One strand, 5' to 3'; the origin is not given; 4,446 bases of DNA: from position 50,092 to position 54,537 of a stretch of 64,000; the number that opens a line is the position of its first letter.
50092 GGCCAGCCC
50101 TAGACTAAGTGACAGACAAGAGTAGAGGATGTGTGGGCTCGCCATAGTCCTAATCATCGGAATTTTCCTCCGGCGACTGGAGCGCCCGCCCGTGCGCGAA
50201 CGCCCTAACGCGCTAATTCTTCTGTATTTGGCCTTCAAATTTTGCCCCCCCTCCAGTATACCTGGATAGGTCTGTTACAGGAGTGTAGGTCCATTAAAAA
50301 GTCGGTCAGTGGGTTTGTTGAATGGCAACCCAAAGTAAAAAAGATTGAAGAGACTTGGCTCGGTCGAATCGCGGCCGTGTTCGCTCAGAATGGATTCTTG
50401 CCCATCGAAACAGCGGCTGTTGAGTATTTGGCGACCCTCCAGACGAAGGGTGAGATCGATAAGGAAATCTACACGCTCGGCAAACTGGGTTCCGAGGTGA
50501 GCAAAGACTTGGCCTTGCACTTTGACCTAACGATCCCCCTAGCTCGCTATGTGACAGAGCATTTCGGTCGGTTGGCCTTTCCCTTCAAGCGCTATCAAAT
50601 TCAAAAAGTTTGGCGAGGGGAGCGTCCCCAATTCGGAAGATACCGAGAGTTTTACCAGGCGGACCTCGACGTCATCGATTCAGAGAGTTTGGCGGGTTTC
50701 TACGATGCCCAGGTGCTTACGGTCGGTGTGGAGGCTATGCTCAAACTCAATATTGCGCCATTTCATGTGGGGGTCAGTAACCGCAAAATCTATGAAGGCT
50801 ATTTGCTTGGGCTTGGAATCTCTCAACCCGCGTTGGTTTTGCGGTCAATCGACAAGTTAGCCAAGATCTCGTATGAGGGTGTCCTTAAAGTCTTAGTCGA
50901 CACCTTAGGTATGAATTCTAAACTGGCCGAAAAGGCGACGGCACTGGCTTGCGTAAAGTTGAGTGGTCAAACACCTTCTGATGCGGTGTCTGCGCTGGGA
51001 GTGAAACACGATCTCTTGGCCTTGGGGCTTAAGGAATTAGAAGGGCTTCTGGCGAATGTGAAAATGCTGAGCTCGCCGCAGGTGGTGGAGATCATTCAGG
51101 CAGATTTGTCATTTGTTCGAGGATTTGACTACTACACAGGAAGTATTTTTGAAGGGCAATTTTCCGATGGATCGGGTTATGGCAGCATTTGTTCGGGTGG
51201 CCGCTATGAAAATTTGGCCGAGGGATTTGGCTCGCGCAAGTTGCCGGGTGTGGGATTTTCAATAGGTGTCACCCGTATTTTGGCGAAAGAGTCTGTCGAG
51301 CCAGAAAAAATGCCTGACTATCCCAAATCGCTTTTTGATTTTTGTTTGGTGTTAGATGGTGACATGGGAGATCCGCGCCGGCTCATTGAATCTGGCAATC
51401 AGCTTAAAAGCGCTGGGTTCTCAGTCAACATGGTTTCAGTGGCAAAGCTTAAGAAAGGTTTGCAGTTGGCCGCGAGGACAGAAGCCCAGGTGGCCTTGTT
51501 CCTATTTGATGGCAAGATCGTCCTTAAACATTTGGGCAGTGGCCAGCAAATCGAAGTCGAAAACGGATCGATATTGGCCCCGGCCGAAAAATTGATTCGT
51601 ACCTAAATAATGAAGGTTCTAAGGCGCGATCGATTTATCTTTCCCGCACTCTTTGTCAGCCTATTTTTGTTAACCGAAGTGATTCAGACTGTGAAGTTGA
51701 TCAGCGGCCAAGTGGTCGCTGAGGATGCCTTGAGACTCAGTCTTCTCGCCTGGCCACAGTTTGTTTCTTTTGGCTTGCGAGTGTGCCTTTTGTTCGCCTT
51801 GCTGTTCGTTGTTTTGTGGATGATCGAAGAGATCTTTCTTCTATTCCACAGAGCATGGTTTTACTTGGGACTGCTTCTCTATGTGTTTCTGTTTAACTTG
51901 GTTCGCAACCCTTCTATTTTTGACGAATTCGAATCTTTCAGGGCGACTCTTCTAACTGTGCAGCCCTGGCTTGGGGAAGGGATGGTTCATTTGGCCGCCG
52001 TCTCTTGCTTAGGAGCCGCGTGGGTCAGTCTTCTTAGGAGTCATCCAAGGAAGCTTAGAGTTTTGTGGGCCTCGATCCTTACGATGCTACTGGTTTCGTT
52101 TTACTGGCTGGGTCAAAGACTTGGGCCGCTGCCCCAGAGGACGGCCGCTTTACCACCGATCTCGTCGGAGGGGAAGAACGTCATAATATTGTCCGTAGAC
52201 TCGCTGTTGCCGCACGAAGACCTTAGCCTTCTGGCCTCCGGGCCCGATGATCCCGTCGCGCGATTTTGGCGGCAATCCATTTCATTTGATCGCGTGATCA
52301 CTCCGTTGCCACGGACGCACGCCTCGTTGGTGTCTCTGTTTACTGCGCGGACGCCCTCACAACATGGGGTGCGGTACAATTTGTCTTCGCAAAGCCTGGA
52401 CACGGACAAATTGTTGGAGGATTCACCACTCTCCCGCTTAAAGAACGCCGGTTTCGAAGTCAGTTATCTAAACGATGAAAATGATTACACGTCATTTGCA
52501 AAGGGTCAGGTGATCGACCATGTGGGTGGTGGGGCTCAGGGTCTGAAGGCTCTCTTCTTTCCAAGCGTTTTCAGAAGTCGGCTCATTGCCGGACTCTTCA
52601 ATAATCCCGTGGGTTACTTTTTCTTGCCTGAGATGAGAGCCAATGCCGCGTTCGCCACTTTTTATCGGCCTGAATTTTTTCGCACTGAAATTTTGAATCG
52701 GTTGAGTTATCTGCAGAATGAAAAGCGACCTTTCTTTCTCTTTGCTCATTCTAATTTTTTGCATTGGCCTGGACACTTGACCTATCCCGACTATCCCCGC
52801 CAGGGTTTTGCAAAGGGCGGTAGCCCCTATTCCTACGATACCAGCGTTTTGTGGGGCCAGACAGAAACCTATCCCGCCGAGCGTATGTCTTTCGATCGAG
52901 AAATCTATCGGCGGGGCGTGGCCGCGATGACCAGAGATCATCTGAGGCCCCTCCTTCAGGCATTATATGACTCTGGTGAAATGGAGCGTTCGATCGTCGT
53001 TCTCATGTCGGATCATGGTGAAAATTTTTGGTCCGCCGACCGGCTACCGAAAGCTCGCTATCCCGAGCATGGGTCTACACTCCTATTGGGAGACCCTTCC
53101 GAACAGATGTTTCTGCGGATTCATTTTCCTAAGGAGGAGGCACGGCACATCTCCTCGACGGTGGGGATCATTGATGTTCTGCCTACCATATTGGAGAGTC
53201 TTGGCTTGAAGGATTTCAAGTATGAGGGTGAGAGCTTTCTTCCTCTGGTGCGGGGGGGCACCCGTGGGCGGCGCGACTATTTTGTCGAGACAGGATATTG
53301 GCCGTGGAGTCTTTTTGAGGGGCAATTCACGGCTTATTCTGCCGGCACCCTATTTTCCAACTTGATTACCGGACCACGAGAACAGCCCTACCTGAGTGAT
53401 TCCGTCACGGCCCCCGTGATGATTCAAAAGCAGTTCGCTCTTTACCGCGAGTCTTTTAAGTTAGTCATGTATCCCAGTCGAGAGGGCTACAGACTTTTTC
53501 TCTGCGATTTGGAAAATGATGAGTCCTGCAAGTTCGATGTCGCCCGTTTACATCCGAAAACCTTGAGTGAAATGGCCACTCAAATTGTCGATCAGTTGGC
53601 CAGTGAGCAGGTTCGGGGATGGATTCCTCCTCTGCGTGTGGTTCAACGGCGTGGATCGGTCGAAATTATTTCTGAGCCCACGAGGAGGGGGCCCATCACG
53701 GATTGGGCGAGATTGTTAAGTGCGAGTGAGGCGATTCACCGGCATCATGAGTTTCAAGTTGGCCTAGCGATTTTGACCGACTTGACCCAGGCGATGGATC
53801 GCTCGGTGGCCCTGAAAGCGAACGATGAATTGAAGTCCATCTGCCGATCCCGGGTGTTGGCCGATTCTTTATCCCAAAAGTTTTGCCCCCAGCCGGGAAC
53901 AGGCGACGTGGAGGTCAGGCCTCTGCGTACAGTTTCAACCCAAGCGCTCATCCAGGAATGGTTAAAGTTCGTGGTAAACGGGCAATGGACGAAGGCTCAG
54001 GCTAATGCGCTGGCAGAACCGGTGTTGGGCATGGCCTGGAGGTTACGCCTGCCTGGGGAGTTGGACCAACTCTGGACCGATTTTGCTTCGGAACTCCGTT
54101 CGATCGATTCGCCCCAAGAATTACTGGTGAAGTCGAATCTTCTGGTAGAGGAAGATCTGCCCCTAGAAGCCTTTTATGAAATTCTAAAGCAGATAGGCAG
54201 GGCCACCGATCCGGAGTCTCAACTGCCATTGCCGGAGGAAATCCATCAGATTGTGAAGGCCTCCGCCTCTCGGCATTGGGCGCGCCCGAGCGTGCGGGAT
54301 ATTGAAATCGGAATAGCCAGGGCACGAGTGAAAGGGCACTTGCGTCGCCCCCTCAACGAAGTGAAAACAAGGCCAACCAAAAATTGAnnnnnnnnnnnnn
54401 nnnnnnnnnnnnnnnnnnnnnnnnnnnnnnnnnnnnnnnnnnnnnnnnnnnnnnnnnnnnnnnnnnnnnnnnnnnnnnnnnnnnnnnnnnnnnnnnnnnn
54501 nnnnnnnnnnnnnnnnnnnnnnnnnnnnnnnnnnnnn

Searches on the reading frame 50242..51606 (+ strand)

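Call 60: search_protein_families(library=pfam, proteins=[window:50242-51606:+], max_evalue=0.001)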
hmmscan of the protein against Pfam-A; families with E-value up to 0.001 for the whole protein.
window:50242-51606:+ (454 aa): 1 family
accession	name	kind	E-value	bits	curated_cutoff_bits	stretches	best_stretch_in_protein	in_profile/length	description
PF13393.11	tRNA-synt_His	-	2.8e-27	96.2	25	1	25-346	2-308/308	Histidyl-tRNA synthetase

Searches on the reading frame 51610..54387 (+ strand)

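Call 17: search_protein_families(library=ncbifam, proteins=[window:51610-54387:+], max_evalue=0.00001)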
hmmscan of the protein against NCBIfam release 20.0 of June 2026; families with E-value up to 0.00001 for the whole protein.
window:51610-54387:+ (925 aa): 2 families
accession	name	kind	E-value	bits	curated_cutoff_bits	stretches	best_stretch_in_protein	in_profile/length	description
NF010322.0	PRK13759.1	equivalog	3.6e-06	25.7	481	0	444-558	280-391/486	arylsulfatase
NF045661.1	HdlasePehA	equivalog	9.7e-06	24.5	900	0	436-552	286-397/506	phosphoric/sulfuric ester hydrolase PehA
